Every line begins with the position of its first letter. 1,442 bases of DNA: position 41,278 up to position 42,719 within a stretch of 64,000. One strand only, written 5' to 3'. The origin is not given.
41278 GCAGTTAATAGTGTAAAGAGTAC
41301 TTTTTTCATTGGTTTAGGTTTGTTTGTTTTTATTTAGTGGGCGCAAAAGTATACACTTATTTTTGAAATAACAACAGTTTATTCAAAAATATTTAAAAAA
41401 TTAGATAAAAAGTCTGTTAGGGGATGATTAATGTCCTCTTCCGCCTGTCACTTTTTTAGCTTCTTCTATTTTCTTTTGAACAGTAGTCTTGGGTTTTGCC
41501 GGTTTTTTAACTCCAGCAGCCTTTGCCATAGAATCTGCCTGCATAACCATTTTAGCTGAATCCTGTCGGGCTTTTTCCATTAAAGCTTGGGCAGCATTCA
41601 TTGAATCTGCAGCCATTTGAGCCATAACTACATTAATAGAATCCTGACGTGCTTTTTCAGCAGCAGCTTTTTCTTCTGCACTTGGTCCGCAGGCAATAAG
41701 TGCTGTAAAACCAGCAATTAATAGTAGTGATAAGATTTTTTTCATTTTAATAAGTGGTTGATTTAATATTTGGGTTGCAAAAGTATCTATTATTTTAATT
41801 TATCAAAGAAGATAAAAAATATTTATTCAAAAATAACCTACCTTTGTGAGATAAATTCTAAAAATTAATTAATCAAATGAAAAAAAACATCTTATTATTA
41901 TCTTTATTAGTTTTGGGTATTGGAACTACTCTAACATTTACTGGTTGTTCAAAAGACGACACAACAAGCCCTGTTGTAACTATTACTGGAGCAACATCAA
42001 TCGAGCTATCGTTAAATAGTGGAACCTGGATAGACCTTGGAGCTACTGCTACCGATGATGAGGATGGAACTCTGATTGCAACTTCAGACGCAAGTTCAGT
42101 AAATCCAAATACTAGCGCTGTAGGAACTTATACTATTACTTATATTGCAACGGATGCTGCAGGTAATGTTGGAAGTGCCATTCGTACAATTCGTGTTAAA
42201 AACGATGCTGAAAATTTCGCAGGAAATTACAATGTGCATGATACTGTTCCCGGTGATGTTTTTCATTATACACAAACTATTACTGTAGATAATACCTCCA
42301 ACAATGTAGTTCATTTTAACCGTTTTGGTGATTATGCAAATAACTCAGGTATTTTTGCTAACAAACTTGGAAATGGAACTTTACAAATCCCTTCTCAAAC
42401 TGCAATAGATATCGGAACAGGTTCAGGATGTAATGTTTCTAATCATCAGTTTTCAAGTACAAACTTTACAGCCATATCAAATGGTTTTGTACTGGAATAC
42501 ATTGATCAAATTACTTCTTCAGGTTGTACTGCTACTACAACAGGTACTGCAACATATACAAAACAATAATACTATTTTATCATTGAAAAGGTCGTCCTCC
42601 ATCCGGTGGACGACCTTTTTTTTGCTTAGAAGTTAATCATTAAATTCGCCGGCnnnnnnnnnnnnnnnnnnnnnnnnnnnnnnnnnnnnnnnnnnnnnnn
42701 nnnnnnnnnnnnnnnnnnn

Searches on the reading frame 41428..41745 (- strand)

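Call 3: search_protein_families(library=pfam, proteins=[window:41428-41745:-])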
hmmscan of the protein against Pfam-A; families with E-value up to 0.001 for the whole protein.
window:41428-41745:- (105 aa): 0 families

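Call 4: search_protein_families(library=ncbifam, proteins=[window:41428-41745:-])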
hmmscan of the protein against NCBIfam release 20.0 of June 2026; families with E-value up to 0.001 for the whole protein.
window:41428-41745:- (105 aa): 1 family
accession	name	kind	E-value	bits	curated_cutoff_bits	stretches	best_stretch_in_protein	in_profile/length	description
NF052320.1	Cbp1_fam_LP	subfamily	0.00029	20.4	90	1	2-94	1-91/286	Cbp1 family collagen-binding glycoprotein adhesin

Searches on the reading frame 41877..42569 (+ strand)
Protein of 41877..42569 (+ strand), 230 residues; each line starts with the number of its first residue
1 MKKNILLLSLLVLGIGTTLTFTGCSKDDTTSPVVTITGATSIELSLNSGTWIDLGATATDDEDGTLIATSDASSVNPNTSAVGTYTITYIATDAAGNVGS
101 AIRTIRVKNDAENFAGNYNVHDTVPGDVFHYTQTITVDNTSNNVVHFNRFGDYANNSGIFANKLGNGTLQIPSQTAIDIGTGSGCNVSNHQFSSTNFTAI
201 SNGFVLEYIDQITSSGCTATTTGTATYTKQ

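Call 3: search_protein_families(library=pfam, proteins=[window:41877-42569:+])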
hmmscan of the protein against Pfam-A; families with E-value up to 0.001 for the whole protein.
window:41877-42569:+ (230 aa): 2 families
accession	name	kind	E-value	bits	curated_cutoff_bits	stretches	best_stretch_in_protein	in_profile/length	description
PF16403.11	Bact_surface_Ig-like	-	2.7e-11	43.8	27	1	35-107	2-71/71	Bacterial surface protein, Ig-like domain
PF02494.22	HYR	-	1.3e-05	25.9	21.7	1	28-101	2-75/81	HYR domain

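Call 4: search_protein_families(library=ncbifam, proteins=[window:41877-42569:+])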
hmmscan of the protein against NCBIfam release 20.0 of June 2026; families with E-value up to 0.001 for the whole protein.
window:41877-42569:+ (230 aa): 1 family
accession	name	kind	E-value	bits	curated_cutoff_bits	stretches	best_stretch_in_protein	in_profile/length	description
NF047446.1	barrel_OmpL47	domain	0.0003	21.2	40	0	79-100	39-60/68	OmpL47-type beta-barrel domain-containing protein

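Call 97: find_homologous_proteins(query=window:41877-42569:+, max_evalue=0.00001)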
Query window:41877-42569:+ (230 aa): 311 proteins with E <= 0.00001 among 1604 candidates; the best 120 are listed.
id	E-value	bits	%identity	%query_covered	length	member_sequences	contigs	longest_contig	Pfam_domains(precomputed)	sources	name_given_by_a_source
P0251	4.5e-140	482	99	100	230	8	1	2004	PF02494.23,PF16403.12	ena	-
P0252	1.5e-135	468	96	100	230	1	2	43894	PF16403.12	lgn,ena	-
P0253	1.9e-123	428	89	100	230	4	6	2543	PF16403.12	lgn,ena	-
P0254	4.1e-120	417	86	100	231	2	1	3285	PF16403.12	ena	-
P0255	4.6e-118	410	87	94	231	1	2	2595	PF16403.12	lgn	-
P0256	1.8e-116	405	85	94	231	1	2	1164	PF16403.12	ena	-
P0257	2.6e-105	369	76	100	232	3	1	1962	PF16403.12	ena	-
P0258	2.4e-98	346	71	94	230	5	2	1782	PF16403.12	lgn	-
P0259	3.3e-98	345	71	96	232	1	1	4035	PF16403.12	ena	-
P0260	1.6e-92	327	66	100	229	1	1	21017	PF18981.7,PF02494.23,PF16403.12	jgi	jgi:hypothetical protein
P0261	5.4e-90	319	68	100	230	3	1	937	PF02494.23,PF16403.12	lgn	-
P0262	2.1e-89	317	68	100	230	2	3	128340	PF16403.12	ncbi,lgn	-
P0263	7.3e-89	315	66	100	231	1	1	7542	PF02494.23,PF16403.12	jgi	jgi:hypothetical protein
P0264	2.4e-88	313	68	99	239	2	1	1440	PF02494.23,PF16403.12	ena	-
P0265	2.9e-88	313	67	100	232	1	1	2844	PF16403.12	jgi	jgi:hypothetical protein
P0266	8.8e-88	311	67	100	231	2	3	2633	PF16403.12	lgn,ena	-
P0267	1.6e-87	311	66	100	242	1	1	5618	PF16403.12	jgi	jgi:hypothetical protein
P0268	4.3e-87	309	63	100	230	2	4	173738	PF02494.23,PF16403.12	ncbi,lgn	-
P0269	5.1e-87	309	65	100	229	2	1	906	PF18981.7,PF16403.12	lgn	-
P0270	1.3e-86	308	65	100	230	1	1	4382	PF16403.12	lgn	-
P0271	3.6e-84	300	68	88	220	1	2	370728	PF16403.12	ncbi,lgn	-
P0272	4.9e-84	299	63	100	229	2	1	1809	PF16403.12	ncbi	-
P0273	2.5e-83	297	63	100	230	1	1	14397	PF16403.12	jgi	jgi:hypothetical protein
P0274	2.9e-82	293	64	100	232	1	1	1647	PF16403.12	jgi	jgi:hypothetical protein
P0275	8.8e-82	292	61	100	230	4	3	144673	PF02494.23,PF16403.12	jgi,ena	-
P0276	3.5e-80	287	63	100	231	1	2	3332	PF16403.12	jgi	jgi:hypothetical protein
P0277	1.8e-79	284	60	100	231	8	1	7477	PF18981.7,PF02494.23,PF16403.12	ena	-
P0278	2.9e-79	284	60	100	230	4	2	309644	PF18981.7,PF02494.23,PF16403.12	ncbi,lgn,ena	-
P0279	3.5e-79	283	58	100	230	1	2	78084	PF16403.12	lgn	-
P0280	4.1e-78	280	59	100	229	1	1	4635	PF02494.23,PF16403.12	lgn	-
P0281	1.2e-77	278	62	94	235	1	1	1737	PF16403.12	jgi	jgi:hypothetical protein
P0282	1.2e-76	275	58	100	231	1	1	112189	PF02494.23,PF16403.12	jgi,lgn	jgi:hypothetical protein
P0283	8.3e-74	266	60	100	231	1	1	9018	PF16403.12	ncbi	-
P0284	1.1e-71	259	62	91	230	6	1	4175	PF16403.12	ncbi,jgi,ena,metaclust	metaclust:\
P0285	1.0e-69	252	57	100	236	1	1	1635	PF16403.12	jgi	-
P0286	1.9e-69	251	57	99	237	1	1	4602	PF02494.23,PF16403.12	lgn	-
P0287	1.0e-67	246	59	97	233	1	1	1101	PF16403.12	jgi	jgi:hypothetical protein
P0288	2.6e-67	245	57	100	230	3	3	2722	PF16403.12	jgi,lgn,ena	-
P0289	8.6e-67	243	59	93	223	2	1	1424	PF16403.12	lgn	-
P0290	2.2e-66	242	55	100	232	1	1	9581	PF16403.12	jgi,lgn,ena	-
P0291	5.7e-66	240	53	100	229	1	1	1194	PF16403.12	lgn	-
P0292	3.7e-65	238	55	100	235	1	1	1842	PF16403.12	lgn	-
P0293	5.9e-65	237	54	100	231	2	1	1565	PF16403.12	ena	-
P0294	1.7e-64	235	61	87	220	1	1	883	PF16403.12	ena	-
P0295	5.3e-64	234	66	73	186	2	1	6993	PF02494.23,PF16403.12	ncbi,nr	ncbi:MAG TPA: DUF5011 domain-containing protein, partial [Bacteroidia bacterium]|nr:DUF5011 domain-c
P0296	5.8e-64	234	56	91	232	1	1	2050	PF16403.12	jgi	jgi:hypothetical protein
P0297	4.7e-63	231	52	100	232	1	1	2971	PF16403.12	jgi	jgi:hypothetical protein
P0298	2.7e-62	228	54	100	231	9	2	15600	PF16403.12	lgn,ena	-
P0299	9.9e-61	223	56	94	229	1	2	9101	PF02494.23,PF16403.12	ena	-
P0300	1.6e-60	222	55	90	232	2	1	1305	PF16403.12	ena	-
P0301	6.4e-60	220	56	91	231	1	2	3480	PF16403.12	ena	-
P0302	1.2e-59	219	56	91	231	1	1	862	PF16403.12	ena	-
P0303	1.4e-59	219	53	100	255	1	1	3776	PF16403.12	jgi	jgi:hypothetical protein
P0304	1.6e-59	219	54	100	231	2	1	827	PF16403.12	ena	-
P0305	9.4e-59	217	54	91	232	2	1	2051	PF16403.12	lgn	-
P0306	7.2e-58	214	53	91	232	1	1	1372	PF16403.12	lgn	-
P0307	1.3e-56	210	57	84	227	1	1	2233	PF16403.12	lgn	-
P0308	4.5e-55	205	55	100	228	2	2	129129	PF16403.12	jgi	jgi:hypothetical protein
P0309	5.3e-55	204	50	100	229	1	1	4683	PF16403.12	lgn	-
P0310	7.0e-55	204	52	100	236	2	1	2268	PF16403.12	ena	-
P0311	1.1e-54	203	53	94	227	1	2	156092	PF16403.12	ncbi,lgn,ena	ncbi:MAG: DUF5011 domain-containing protein [Bacteroidia bacterium]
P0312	1.6e-53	199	52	100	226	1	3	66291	PF16403.12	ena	-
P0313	2.1e-53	199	51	100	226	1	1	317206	PF16403.12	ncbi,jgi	jgi:hypothetical protein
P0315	1.7e-52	196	51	100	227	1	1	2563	PF16403.12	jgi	jgi:hypothetical protein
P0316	2.6e-52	196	53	100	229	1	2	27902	PF16403.12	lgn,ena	-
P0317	6.8e-51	191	52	100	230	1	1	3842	PF16403.12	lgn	-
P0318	9.6e-51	190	50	100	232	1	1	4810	PF16403.12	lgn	-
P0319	1.4e-50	190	46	91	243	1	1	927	PF16403.12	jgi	jgi:hypothetical protein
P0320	2.1e-50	189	47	100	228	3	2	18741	PF16403.12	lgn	-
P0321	3.8e-50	188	51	100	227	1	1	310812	PF16403.12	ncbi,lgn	ncbi:MAG: DUF5011 domain-containing protein [Bacteroidota bacterium]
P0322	8.8e-49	184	50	99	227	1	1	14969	PF16403.12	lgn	-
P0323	4.6e-48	182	51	100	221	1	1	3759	PF16403.12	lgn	-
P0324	5.0e-48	182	48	100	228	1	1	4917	PF16403.12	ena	-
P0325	6.9e-48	181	49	100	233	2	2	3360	PF02494.23,PF16403.12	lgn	-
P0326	3.5e-47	179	50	100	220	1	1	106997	PF16403.12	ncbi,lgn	-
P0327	7.3e-47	178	49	96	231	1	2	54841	PF16403.12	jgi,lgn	-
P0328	3.9e-46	175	51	95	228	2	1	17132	PF16403.12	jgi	-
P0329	5.2e-45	172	48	100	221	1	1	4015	PF16403.12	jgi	jgi:hypothetical protein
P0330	5.4e-44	168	50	100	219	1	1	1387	PF16403.12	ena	-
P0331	8.1e-44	168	49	100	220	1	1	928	PF16403.12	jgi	jgi:hypothetical protein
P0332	9.0e-44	168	47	100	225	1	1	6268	PF02494.23,PF16403.12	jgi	jgi:hypothetical protein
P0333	1.4e-43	167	47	95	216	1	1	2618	PF18981.7,PF02494.23,PF16403.12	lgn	-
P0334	1.6e-42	163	47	100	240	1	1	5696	PF16403.12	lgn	-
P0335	4.1e-42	162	48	100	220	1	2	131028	PF16403.12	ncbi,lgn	-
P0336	6.0e-42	162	48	96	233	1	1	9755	PF16403.12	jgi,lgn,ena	-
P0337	8.2e-42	161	46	100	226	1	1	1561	PF16403.12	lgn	-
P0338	5.4e-41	159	48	100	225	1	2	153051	PF16403.12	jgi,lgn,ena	-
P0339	5.8e-41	158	48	100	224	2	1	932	PF16403.12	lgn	-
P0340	1.9e-40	157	45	100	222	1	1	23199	PF16403.12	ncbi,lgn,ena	-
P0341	2.9e-40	156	50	95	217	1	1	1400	PF18981.7,PF16403.12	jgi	jgi:hypothetical protein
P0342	3.3e-40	156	43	100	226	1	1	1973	PF16403.12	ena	-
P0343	6.2e-40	155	44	86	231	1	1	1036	PF16403.12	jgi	jgi:hypothetical protein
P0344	9.1e-40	155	48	91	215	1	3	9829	PF16403.12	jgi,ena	-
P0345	1.2e-39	154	46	93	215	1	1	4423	PF16403.12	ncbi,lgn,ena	-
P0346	1.5e-39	154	49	84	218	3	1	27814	PF16403.12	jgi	-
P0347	2.3e-39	153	45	95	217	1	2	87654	PF16403.12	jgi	jgi:hypothetical protein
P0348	2.5e-39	153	48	100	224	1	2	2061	PF16403.12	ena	-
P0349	2.9e-39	153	42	91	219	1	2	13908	PF18981.7,PF16403.12,PF19077.7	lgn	-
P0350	3.5e-39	153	43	99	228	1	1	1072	PF02494.23,PF16403.12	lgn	-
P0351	4.0e-39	152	45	100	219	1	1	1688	PF16403.12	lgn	-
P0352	4.9e-39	152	43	100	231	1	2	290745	PF18981.7,PF02494.23,PF16403.12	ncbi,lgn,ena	-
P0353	1.4e-38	151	52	74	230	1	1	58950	PF16403.12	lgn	-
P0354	5.1e-38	149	46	96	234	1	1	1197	PF16403.12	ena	-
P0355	7.5e-38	148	44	94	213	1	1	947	PF16403.12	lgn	-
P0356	9.4e-38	148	48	90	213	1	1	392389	PF16403.12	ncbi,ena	-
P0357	9.8e-38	148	46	100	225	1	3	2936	PF16403.12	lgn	-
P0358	1.3e-37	148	44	100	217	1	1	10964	PF16403.12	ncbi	-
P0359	1.6e-37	147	46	87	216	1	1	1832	PF16403.12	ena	-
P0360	1.6e-37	147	49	78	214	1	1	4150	PF16403.12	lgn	-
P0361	2.6e-37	147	47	96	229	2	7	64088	PF16403.12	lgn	-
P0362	2.9e-37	146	45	100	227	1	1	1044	PF16403.12,PF19077.7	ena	-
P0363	2.9e-37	146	45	98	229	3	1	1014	PF16403.12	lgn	-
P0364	3.0e-37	146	46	91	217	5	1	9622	PF16403.12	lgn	-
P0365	4.5e-37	146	44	100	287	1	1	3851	PF16403.12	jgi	jgi:hypothetical protein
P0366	5.9e-37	145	47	91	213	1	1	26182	PF16403.12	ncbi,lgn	ncbi:MAG: immunoglobulin-like domain-containing protein [Bacteroidia bacterium]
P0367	6.0e-37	145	47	96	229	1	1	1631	PF16403.12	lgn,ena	-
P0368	1.1e-36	144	52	73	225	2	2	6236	PF16403.12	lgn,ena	-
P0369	1.5e-36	144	41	100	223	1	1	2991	PF16403.12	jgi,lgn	jgi:hypothetical protein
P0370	1.7e-36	144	50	73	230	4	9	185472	PF16403.12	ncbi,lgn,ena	-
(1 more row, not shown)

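Call 102: search_protein_families(library=padloc, proteins=[window:41877-42569:+], max_evalue=0.001)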
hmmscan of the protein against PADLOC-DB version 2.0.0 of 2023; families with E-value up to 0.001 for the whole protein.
window:41877-42569:+ (230 aa): 0 families

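Call 107: predict_structure(alignment_id=A3)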
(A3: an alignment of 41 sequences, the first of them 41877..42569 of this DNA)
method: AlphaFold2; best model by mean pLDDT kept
length: 230 residues; sequences in the alignment: 41
mean_pLDDT: 90.8   pTM: 0.78
mean pLDDT of the five models: 90.8, 90.5, 90.2, 88.9, 88.7
residues with pLDDT >= 90: 198; 70-90: 6; 50-70: 8; < 50: 18
segments of 3 or more residues with pLDDT < 50: 1-3, 9-23
pLDDT, mean of each block of 10 residues (from residue 1): 48 45 67 97 97 96 95 95 98 96 98 98 96 98 97 95 97 97 94 97 97 93 97
secondary structure, 60 per line:
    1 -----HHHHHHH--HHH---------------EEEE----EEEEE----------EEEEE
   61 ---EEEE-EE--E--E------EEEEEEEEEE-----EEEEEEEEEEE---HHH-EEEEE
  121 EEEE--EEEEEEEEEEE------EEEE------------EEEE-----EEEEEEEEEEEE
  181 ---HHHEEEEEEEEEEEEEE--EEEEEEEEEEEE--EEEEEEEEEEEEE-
elements in order: H6-12 E33-36 E41-45 E56-60 E64-67 E83-92 E98-108 E116-124 E127-137 E144-147 E160-163 E169-180 E187-200 E203-214 E217-229

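Call 109: fold_search(model_id=the predicted structure, library=pdb)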
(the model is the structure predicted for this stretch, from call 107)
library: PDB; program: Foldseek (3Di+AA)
matches with E <= 10: 1110; with E <= 0.001: 2
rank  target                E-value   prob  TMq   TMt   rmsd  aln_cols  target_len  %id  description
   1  5fq3_A                2.1e-07  1.00  0.32  0.36  13.6       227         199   13  Crystal structure of the lipoprotein BT2262 from Bacteroides thetaiotaomicron (released 2016-12-14)
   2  5fq8_G                3.2e-07  1.00  0.32  0.34  14.3       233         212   14  Crystal structure of the SusCD complex BT2261-2264 from Bacteroides thetaiotaomicron (released 2016-12-21)
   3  2kpn_MODEL_1_A        2.1e-03  1.00  0.25  0.51   4.7        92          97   23  Solution NMR structure of a Bacterial Ig-like (Big_3) domain from Bacillus cereus. Northeast Structural Genomi (released 2010-01-12)
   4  7qfj_E                2.5e-03  1.00  0.26  0.33  13.3       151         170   16  Crystal structure of S-layer protein SlpX from Lactobacillus acidophilus, domain II (aa 194-362) (released 2022-12-21)
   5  7jrl                  2.6e-03  0.95  0.25  0.13  18.4       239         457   15  The structure of CBM51-2 in complex with GlcNAc and INT domains from Clostridium perfringens ZmpB (released 2021-02-03)
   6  5fq7_H                3.0e-03  1.00  0.28  0.68   5.1        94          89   18  Crystal structure of the SusCD complex BT2261-2264 from Bacteroides thetaiotaomicron (released 2016-12-21)
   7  7qfk_A                4.4e-03  1.00  0.25  0.32  13.5       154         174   14  Crystal structure of S-layer protein SlpX from Lactobacillus acidophilus, domain II, Co-Crystallization with HgCl2, Mu (released 2022-12-21)
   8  7qfk_C                4.6e-03  0.99  0.24  0.31  11.9       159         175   14  Crystal structure of S-layer protein SlpX from Lactobacillus acidophilus, domain II, Co-Crystallization with HgCl2, Mu (released 2022-12-21)
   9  7qfj_D                5.9e-03  0.99  0.25  0.32  13.4       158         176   15  Crystal structure of S-layer protein SlpX from Lactobacillus acidophilus, domain II (aa 194-362) (released 2022-12-21)
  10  7qfk_D                5.9e-03  0.99  0.25  0.31  12.1       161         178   14  Crystal structure of S-layer protein SlpX from Lactobacillus acidophilus, domain II, Co-Crystallization with HgCl2, Mu (released 2022-12-21)
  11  5dzy_B                6.9e-03  0.96  0.28  0.17  14.0       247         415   12  Protocadherin beta 8 extracellular cadherin domains 1-4 (released 2016-05-04)
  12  7qfj_A                7.7e-03  0.99  0.26  0.33  13.1       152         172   14  Crystal structure of S-layer protein SlpX from Lactobacillus acidophilus, domain II (aa 194-362) (released 2022-12-21)
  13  7qfj_B                7.7e-03  0.99  0.25  0.32  13.5       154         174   14  Crystal structure of S-layer protein SlpX from Lactobacillus acidophilus, domain II (aa 194-362) (released 2022-12-21)
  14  5szl_B                8.5e-03  0.72  0.25  0.16  25.2       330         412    7  Protocadherin gamma A1 extracellular cadherin domains 1-4 (released 2016-10-19)
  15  7qfk_B                1.2e-02  0.97  0.26  0.33  13.0       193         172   14  Crystal structure of S-layer protein SlpX from Lactobacillus acidophilus, domain II, Co-Crystallization with HgCl2, Mu (released 2022-12-21)
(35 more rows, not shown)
